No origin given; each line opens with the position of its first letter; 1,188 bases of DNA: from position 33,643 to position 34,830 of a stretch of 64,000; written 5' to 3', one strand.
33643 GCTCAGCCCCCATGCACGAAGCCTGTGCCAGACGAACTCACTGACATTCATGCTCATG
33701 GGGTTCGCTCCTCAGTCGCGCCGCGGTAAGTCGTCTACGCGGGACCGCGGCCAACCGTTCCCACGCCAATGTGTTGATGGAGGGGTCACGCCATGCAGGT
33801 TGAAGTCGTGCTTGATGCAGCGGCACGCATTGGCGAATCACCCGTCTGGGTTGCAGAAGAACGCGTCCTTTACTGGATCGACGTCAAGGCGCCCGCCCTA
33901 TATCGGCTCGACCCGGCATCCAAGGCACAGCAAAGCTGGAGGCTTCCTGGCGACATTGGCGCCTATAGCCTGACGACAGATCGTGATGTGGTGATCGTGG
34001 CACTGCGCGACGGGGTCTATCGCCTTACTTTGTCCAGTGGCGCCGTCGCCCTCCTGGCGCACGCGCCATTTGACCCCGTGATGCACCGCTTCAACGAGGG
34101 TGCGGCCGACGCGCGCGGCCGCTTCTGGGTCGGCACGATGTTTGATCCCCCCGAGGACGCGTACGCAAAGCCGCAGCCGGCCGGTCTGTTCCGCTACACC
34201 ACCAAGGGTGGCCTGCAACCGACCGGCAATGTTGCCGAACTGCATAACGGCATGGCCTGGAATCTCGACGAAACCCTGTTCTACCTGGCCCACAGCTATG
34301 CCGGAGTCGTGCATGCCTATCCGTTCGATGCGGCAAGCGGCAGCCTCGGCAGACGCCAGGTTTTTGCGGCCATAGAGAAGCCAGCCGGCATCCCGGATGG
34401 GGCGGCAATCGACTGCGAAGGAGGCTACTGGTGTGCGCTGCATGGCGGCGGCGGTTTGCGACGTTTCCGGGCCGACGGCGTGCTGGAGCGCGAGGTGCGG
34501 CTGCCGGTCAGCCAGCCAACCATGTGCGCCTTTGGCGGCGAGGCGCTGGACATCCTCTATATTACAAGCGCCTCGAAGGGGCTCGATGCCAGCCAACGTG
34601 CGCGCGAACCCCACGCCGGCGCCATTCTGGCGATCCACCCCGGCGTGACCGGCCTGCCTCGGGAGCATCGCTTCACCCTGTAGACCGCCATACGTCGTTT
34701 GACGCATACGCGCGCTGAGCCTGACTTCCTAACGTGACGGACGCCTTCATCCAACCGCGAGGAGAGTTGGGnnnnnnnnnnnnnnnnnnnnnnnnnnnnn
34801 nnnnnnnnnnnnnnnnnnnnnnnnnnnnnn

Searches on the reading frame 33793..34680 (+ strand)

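Call 46: search_protein_families(library=pfam, proteins=[window:33793-34680:+], max_evalue=0.0001)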
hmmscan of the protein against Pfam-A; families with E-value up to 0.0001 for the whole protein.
window:33793-34680:+ (296 aa): 1 family
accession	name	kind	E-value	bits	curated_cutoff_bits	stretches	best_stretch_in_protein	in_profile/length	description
PF08450.18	SGL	-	4.2e-71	239.9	26.3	1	13-260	1-245/246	SMP-30/Gluconolactonase/LRE-like region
